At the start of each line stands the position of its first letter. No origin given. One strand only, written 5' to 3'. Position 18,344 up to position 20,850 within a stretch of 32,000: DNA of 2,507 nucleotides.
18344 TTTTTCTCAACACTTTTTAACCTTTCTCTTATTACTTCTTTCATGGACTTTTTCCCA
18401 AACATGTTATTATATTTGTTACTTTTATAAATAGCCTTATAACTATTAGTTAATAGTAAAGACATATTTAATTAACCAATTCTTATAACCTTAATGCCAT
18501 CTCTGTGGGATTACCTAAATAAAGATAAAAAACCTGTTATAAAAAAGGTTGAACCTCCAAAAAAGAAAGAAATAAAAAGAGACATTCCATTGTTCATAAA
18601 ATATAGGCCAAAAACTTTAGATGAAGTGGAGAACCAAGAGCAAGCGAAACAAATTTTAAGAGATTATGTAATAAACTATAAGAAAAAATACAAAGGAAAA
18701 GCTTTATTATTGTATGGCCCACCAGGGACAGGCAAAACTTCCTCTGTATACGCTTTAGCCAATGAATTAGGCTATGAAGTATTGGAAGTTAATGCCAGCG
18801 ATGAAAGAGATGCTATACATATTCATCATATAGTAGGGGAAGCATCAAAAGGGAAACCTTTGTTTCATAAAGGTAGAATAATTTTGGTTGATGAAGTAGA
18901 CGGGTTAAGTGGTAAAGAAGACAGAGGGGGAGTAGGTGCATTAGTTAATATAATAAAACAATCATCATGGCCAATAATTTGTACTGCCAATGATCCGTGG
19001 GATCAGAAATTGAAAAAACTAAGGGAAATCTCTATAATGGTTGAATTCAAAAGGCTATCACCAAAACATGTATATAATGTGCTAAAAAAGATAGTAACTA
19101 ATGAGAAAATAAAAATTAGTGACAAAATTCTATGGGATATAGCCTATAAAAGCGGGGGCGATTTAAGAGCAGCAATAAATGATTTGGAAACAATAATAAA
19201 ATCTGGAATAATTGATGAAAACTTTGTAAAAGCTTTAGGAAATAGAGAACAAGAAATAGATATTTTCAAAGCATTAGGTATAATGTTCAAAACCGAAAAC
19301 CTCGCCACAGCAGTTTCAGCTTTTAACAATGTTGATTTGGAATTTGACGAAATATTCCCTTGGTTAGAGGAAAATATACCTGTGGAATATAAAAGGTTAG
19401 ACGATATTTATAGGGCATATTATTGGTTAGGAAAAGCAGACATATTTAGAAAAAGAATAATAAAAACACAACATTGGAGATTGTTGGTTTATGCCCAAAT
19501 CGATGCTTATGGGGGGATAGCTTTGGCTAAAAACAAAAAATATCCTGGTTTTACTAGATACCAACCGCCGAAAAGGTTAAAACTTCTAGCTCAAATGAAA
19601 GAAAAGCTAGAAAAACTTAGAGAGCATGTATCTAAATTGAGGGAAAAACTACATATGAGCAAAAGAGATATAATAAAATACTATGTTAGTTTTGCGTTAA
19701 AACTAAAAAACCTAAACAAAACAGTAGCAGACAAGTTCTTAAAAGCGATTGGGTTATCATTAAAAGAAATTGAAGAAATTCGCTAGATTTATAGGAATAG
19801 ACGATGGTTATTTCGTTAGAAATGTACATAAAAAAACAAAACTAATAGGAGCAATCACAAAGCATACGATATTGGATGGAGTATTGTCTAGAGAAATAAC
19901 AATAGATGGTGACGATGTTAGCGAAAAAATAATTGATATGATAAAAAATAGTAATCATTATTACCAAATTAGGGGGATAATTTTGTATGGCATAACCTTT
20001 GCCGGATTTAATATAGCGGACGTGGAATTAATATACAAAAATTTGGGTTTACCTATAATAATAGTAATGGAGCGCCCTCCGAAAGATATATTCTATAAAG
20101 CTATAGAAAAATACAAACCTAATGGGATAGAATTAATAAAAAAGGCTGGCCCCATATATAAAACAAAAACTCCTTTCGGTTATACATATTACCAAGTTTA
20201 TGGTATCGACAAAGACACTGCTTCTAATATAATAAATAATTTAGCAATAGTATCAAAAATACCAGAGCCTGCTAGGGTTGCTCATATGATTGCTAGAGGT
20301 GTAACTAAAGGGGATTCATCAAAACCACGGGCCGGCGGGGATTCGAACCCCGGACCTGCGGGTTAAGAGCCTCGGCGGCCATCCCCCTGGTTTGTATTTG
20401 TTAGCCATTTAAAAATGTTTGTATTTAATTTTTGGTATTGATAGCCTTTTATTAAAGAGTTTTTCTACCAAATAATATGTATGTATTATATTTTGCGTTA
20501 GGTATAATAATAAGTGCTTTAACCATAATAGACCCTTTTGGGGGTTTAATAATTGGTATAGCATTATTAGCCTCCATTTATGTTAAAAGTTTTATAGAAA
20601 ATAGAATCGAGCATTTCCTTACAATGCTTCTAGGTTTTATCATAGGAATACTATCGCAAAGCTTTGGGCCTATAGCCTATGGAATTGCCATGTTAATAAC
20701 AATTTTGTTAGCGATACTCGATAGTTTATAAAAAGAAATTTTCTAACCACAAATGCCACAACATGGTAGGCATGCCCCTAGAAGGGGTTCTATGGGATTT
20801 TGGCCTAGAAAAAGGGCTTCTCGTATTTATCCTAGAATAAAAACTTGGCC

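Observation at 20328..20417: Stand-alone tRNA 3' half gene with its own promoter and a GC-rich leader (trans-spliced split tRNA)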

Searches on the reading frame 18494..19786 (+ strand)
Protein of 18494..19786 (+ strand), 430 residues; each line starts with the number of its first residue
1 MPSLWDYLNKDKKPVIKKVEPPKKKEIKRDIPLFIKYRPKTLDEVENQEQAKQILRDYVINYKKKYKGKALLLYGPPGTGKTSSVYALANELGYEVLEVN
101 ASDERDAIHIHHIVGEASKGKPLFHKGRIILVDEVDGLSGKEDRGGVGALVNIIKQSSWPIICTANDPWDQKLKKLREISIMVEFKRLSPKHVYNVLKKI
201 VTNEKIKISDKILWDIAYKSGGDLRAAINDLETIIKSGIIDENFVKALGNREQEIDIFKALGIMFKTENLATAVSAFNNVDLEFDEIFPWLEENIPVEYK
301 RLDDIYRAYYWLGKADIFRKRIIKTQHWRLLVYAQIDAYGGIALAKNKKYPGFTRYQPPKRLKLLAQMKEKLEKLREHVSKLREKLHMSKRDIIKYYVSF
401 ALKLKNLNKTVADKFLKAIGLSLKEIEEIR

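Call 7: find_encoding_contigs(protein=window:18494-19786:+, flank=3000, max_places=6)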
Protein window:18494-19786:+ (430 aa): 11 contigs read that carry it; 4 places shown.
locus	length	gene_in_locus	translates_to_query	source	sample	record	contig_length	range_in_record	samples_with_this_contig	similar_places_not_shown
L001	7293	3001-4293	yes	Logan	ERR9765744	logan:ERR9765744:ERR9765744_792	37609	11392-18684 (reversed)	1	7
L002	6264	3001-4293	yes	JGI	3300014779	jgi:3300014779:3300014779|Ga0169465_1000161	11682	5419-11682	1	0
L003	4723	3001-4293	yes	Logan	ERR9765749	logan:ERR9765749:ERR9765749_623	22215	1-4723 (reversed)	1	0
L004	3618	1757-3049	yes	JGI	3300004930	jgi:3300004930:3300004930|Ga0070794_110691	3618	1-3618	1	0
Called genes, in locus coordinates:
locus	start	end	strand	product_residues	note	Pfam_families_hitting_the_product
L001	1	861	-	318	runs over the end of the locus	PF00633:HHH (faint), PF12826:HHH_2 (weak), PF12836:HHH_3 (faint), PF14520:HHH_5, PF00154:RecA_N (weak), PF13481:AAA_25, PF08423:Rad51, PF06745:ATPase (weak)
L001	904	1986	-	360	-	PF04998:RNA_pol_Rpb1_5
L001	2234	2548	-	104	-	PF01985:CRS1_YhbY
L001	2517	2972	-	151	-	-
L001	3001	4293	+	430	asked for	PF05673:DUF815 (weak), PF05496:RuvB_N (weak), PF00004:AAA, PF21960:RCF1-5-like_lid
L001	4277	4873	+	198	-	PF01949:Endo_dU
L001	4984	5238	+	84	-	-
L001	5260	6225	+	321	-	PF00297:Ribosomal_L3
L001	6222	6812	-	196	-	-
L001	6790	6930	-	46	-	PF00096:zf-C2H2 (weak)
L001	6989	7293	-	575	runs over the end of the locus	PF17915:zf_Rg, PF04851:ResIII, PF00270:DEAD, PF00271:Helicase_C (faint)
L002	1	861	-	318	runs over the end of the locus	PF00633:HHH (faint), PF12826:HHH_2 (weak), PF12836:HHH_3 (faint), PF14520:HHH_5, PF00154:RecA_N (weak), PF13481:AAA_25, PF08423:Rad51, PF06745:ATPase (weak)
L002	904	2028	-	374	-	PF04998:RNA_pol_Rpb1_5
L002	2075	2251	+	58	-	-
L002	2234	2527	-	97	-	PF01985:CRS1_YhbY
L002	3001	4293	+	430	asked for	PF05673:DUF815 (weak), PF05496:RuvB_N (weak), PF00004:AAA, PF21960:RCF1-5-like_lid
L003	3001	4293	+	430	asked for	PF05673:DUF815 (weak), PF05496:RuvB_N (weak), PF00004:AAA, PF21960:RCF1-5-like_lid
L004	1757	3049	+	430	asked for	PF05673:DUF815 (weak), PF05496:RuvB_N (weak), PF00004:AAA, PF21960:RCF1-5-like_lid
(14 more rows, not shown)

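Call 9: list_cluster_members(proteins=[window:18494-19786:+, window:20753-21718:+, window:22482-24209:-])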
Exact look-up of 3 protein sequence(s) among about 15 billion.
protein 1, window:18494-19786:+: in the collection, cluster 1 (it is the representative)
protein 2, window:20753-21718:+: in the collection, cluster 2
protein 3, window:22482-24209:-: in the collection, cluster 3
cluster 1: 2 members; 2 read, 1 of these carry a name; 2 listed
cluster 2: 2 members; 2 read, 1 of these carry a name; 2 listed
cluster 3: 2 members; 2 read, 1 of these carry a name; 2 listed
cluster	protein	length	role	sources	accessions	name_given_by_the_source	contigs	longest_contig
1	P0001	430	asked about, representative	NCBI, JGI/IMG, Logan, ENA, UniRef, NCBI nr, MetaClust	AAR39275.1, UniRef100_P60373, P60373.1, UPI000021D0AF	NEQ430 [Nanoarchaeum equitans Kin4-M] | Replication factor C large subunit n=1 Tax=Nanoarchaeum equitans (strain Kin4-M) ... | RecName: Full=Replication factor C large subunit; Short=RFC large subunit; AltName: ...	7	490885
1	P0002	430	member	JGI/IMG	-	-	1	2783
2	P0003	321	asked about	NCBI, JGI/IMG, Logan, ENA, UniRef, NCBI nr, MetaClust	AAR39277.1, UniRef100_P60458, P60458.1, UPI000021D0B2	NEQ433 [Nanoarchaeum equitans Kin4-M] | Large ribosomal subunit protein uL3 n=1 Tax=Nanoarchaeum equitans (strain Kin4-M) ... | RecName: Full=Large ribosomal subunit protein uL3; AltName: Full=50S ribosomal protein L3 ...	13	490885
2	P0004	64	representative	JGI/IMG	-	-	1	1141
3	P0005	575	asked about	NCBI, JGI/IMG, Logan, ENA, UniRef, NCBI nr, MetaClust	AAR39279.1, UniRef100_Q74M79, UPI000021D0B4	NEQ434 [Nanoarchaeum equitans Kin4-M] | Reverse gyrse subunit B n=1 Tax=Nanoarchaeum equitans (strain Kin4-M) TaxID=228908 ... | status=active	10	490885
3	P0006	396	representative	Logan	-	-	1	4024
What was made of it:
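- NEQ430, NEQ433 and NEQ434 are exact matches (call 9).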

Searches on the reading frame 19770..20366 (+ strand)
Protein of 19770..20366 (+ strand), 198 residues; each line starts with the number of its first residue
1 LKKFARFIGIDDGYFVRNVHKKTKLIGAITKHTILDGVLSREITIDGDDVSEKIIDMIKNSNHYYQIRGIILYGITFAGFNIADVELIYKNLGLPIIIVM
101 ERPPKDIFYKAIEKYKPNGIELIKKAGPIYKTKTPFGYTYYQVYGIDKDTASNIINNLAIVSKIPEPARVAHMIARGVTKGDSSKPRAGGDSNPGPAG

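Call 40: search_protein_families(library=pfam, proteins=[window:19770-20366:+], max_evalue=0.01)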
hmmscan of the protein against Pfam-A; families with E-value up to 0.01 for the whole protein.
window:19770-20366:+ (198 aa): 1 family
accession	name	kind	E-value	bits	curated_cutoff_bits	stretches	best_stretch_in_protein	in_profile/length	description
PF01949.23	Endo_dU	-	2.2e-53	180.8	32.7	1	5-178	3-181/182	Endonuclease dU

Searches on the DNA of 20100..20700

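Call 4: search_rna_families(source=window, start=20100, end=20700, threshold=evalue, max_evalue=10, show_alignments=3)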
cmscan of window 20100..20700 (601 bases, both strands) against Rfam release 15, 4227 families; matches with E-value up to 10: 4.
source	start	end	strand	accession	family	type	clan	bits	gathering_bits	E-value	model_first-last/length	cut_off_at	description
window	20329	20385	-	RF01684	mascRNA-menRNA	Gene;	-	22.6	42.5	0.04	1-56/56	no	MALAT1-associated small cytoplasmic RNA/MEN beta RNA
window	20562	20633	-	RF02934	caiA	Gene; sRNA;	-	17.2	55.5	3.9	1-78/78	no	caiA RNA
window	20328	20366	+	RF04351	Plastid-psbl-rps4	Cis-reg;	-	16.8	68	1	1-53/53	no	Plastid-psbl-rps4 3UTR RNA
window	20328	20385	-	RF00005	tRNA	Gene; tRNA;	CL00001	14.9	29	4.3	1-71/71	no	tRNA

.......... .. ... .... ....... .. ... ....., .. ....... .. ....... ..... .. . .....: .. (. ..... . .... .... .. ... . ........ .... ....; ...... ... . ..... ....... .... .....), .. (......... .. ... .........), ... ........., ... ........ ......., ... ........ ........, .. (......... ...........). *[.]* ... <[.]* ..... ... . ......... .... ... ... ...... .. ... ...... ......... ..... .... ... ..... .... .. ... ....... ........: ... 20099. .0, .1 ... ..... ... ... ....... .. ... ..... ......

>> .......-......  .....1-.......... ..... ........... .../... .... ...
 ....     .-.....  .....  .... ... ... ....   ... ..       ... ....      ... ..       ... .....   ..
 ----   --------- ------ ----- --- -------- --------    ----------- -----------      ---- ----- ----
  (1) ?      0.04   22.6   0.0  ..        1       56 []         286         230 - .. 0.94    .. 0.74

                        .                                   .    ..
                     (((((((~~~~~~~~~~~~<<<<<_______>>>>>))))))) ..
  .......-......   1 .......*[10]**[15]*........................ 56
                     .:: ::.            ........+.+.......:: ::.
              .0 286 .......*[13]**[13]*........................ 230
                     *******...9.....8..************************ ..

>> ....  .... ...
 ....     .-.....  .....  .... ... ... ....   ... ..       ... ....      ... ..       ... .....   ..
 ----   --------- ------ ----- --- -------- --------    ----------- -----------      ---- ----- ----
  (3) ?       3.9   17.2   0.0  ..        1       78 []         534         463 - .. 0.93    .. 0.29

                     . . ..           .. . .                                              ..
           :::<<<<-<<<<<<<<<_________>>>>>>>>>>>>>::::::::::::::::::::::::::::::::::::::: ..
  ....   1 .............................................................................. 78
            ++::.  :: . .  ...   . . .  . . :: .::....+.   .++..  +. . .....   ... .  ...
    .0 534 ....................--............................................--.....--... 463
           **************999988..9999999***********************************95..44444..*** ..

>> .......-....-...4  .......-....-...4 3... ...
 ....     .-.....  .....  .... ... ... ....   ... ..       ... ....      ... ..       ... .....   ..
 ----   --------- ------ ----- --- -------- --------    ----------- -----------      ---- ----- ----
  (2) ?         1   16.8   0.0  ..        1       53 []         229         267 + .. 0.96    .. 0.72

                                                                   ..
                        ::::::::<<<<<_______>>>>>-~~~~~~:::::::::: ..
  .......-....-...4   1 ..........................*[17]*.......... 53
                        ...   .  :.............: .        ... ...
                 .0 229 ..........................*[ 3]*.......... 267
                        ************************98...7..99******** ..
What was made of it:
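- The Rfam tRNA model scores only 14.9 bits (gathering score 29), because half the molecule is missing (call 4).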

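Call 38: search_rna_families(source=window, start=20318, end=20392, threshold=evalue, max_evalue=10, show_alignments=6)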
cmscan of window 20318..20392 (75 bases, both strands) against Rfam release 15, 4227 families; matches with E-value up to 10: 8.
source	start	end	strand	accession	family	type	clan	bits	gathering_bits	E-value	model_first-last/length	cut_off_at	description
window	20329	20385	-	RF01684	mascRNA-menRNA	Gene;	-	22.6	42.5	0.005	1-56/56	no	MALAT1-associated small cytoplasmic RNA/MEN beta RNA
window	20328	20366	+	RF04351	Plastid-psbl-rps4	Cis-reg;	-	16.8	68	0.13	1-53/53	no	Plastid-psbl-rps4 3UTR RNA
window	20336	20386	-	RF02684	Twister-P5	Gene; ribozyme;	CL00120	12.8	37.6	0.78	1-58/58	no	Type-P5 twister ribozyme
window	20330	20380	-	RF03407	MIR531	Gene; miRNA;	-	11.6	70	9.4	10-58/69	no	MIR531 microRNA precursor family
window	20360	20392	+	RF04165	mir-2483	Gene; miRNA;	-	11.5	75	9.6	1-33/80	3'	mir-2483 microRNA precursor family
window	20336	20353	-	RF00023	tmRNA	Gene;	CL00001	10.7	47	0.0047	346-363/374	no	transfer-messenger RNA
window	20336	20352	-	RF04321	tmRNA_permuted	Gene;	-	8.1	47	3.6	36-52/213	no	permuted transfer-messenger RNA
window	20326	20360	-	RF02223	sX4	Gene; sRNA;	-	7.7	70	7.9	34-68/167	no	Proteobacterial sRNA sX4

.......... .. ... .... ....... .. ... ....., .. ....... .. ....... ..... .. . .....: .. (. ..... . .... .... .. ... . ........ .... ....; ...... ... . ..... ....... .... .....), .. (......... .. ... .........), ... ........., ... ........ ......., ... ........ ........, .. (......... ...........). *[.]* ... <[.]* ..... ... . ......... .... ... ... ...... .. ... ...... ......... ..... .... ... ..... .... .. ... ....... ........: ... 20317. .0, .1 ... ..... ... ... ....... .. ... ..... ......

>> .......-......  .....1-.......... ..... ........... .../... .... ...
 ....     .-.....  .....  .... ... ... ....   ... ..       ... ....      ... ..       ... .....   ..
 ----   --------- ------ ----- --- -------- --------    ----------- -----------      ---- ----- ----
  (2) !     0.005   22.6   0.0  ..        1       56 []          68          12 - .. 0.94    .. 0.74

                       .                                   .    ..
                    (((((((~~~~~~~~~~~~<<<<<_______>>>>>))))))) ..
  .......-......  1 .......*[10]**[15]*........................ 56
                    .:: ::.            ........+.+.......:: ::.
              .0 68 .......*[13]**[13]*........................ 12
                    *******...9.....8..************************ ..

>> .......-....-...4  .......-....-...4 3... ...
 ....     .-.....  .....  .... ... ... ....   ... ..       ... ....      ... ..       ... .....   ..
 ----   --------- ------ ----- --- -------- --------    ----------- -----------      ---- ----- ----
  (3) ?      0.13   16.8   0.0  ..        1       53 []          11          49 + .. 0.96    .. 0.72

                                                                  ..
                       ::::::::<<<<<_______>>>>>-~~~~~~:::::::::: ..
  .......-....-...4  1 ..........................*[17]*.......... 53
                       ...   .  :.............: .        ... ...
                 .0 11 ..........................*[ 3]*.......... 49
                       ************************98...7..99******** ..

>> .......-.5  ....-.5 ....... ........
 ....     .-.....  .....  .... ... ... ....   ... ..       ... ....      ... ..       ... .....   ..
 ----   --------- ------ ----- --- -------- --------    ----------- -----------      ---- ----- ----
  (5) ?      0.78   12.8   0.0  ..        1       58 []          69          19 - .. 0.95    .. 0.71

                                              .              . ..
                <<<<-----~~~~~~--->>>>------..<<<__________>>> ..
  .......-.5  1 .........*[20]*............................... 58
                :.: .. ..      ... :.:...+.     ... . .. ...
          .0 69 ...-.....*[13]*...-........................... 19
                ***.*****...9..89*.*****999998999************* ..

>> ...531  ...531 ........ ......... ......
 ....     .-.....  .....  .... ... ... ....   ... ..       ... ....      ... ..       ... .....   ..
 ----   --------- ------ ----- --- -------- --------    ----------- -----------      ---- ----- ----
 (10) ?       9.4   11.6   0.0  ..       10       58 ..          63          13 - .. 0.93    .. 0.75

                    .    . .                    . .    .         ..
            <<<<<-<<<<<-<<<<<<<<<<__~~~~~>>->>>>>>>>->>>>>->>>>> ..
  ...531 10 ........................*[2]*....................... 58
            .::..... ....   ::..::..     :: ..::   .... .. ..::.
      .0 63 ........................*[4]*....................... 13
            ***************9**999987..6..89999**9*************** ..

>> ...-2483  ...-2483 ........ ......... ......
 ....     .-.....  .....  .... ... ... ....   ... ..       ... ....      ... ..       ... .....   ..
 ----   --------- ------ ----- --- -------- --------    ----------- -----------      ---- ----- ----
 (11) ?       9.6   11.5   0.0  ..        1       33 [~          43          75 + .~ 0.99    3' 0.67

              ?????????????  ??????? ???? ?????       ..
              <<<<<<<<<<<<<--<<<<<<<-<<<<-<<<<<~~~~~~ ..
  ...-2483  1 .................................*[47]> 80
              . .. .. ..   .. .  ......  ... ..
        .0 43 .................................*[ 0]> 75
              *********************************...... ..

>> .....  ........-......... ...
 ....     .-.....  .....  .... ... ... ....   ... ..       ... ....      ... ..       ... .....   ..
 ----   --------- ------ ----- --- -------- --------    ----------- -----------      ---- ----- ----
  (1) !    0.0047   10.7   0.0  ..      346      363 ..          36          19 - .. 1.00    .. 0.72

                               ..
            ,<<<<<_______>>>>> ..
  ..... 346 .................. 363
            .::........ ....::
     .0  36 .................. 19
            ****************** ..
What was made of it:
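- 20336..20352 (-): T arm: stem CGGGG/CCCCG with loop UUCGAAU (positions 49-65). Rfam models align their T arm here (calls 4, 38).
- Tried and rejected: Permissive Rfam scans gave only sub-threshold, T-arm-driven hits (mascRNA, tmRNA, tRNA at 14.9 bits; calls 4, 38).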
